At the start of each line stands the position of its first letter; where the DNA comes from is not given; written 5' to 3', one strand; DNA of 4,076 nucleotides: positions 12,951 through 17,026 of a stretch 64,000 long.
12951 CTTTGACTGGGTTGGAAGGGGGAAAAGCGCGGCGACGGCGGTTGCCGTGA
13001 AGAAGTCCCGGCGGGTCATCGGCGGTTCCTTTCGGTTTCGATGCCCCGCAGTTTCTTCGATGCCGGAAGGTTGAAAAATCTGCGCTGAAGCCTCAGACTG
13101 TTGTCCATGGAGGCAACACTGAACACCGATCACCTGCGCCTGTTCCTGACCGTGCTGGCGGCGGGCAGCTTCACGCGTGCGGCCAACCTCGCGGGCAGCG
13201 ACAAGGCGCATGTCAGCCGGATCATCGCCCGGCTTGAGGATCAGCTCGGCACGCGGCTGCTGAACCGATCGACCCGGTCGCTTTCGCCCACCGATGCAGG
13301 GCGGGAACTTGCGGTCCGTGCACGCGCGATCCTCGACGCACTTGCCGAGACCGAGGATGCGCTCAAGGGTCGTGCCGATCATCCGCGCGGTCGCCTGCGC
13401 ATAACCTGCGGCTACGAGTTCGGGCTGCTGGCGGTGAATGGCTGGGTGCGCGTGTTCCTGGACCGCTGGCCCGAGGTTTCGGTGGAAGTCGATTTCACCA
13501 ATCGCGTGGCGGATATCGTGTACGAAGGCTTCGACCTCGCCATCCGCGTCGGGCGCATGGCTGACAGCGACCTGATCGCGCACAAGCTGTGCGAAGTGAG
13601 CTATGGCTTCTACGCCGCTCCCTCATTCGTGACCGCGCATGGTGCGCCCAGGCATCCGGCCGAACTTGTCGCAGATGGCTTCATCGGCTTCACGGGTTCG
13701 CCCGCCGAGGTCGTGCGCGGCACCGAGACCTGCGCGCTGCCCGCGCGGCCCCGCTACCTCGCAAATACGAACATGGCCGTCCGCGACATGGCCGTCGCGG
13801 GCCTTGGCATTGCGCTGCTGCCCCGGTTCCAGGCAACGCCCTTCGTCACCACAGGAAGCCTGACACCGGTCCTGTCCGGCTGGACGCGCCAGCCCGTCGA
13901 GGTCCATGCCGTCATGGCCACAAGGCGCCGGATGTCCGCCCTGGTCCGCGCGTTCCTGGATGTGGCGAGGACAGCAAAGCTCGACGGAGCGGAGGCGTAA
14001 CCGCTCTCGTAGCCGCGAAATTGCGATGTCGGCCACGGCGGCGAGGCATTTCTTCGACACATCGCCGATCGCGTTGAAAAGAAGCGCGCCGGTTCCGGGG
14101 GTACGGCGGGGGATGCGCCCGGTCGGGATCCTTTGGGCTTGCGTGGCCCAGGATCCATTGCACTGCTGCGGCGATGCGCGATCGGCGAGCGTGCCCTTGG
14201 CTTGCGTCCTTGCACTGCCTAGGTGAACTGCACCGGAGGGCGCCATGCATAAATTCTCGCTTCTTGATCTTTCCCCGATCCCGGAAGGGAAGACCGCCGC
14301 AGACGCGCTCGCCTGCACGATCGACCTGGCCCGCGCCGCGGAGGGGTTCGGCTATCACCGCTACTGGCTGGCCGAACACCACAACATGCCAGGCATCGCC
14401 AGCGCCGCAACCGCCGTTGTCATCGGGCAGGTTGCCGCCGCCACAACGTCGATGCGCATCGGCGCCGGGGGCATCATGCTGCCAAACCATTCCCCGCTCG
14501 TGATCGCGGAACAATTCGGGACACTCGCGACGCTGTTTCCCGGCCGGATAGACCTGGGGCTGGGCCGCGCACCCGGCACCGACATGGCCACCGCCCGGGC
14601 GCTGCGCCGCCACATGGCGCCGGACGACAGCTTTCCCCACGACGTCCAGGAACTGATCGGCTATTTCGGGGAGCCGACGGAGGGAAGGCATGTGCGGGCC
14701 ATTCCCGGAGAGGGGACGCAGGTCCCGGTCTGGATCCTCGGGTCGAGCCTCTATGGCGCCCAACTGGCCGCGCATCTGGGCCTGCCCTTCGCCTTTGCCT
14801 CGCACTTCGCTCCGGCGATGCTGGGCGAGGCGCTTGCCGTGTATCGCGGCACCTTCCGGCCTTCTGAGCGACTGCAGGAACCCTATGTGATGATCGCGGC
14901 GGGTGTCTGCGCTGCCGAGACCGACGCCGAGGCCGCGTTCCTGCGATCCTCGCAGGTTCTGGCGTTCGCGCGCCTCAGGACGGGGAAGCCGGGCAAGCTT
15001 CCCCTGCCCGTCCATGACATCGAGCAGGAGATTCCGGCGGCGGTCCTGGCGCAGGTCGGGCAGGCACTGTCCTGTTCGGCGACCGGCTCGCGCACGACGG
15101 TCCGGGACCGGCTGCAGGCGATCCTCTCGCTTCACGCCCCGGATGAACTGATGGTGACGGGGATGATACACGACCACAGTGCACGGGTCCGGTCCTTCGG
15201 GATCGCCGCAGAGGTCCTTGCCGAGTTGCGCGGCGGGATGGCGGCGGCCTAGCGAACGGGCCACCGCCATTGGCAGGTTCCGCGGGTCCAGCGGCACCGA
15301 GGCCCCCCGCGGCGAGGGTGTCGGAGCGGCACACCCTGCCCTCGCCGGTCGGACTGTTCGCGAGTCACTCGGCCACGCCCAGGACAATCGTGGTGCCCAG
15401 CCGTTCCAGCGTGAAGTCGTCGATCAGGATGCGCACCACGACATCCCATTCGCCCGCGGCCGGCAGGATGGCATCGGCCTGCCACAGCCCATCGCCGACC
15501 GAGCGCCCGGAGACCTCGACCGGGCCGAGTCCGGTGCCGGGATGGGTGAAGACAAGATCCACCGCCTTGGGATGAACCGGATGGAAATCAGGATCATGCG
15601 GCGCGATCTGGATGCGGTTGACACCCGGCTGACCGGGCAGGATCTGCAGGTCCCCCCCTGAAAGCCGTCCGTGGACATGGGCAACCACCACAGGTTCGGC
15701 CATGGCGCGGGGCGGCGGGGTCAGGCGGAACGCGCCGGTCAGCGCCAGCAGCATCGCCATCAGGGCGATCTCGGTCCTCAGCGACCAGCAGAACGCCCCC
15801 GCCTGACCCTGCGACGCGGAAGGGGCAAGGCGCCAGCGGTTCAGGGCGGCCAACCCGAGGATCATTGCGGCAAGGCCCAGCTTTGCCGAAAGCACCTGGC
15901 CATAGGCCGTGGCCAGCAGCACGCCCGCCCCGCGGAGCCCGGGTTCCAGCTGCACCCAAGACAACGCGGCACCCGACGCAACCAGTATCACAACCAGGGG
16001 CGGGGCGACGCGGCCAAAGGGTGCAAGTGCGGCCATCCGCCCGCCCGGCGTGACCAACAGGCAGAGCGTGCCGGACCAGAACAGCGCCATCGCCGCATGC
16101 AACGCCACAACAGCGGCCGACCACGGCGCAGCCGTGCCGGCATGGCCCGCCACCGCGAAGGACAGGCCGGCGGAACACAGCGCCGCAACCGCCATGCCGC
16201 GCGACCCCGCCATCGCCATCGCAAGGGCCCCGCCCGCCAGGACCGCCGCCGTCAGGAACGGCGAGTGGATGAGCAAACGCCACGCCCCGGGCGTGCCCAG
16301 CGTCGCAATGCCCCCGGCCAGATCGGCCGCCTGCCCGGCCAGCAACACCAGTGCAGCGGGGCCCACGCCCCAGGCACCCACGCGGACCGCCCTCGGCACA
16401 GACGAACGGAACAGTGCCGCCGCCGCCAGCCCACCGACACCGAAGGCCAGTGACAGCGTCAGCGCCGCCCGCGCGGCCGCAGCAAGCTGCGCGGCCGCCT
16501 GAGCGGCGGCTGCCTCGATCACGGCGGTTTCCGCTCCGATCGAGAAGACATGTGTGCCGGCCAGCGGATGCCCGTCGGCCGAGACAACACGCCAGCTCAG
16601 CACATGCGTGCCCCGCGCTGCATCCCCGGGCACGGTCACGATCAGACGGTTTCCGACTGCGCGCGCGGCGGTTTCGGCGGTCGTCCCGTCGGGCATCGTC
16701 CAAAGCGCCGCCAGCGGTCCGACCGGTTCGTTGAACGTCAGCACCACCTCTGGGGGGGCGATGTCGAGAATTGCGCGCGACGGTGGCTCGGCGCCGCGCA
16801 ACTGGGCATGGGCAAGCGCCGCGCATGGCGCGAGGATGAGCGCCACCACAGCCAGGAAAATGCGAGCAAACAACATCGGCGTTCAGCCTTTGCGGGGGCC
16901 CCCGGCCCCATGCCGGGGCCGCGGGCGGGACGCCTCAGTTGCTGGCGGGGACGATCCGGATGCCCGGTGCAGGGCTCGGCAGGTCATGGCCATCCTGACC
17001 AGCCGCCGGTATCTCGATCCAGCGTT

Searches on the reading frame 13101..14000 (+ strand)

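Call 65: search_protein_families(library=pfam, proteins=[window:13101-14000:+], max_evalue=0.0001)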
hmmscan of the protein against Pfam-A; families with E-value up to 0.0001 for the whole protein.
window:13101-14000:+ (299 aa): 2 families
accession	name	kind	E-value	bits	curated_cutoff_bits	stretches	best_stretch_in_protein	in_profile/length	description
PF03466.25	LysR_substrate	-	3.7e-34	118.4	28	1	93-291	2-206/209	LysR substrate binding domain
PF00126.33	HTH_1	-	3.6e-18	65.7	26.6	1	10-68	2-60/60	Bacterial regulatory helix-turn-helix protein, lysR family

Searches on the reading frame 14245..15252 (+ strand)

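Call 65: search_protein_families(library=pfam, proteins=[window:14245-15252:+], max_evalue=0.0001)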
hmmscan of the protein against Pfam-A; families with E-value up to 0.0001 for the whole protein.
window:14245-15252:+ (335 aa): 1 family
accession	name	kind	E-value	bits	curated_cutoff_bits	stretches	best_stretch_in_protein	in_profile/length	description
PF00296.26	Bac_luciferase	-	2.1e-38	132.9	27.9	1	6-241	5-248/314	Luciferase-like monooxygenase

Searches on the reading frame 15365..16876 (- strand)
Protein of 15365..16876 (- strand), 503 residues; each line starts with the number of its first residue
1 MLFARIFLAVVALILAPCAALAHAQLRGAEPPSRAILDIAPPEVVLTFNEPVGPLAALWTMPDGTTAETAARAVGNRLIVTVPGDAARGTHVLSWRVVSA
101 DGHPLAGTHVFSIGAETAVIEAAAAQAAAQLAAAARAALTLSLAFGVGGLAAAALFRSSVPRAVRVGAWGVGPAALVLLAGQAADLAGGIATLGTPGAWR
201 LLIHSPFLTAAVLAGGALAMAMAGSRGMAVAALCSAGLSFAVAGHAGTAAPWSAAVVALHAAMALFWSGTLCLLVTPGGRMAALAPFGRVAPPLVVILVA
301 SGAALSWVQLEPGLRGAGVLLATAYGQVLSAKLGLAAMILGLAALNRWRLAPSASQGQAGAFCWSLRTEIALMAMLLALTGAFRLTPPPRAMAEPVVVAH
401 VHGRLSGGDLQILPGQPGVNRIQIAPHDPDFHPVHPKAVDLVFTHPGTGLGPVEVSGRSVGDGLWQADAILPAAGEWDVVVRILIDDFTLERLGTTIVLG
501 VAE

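Call 65: search_protein_families(library=pfam, proteins=[window:15365-16876:-], max_evalue=0.0001)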
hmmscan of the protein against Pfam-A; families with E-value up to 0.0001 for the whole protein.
window:15365-16876:- (503 aa): 2 families
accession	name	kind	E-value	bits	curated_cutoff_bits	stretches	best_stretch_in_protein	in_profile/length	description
PF04234.18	CopC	-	1.6e-18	67.9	23.3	1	23-113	1-92/92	CopC domain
PF05425.18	CopD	-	1.3e-16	61.3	32.1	1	282-382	2-104/105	Copper resistance protein D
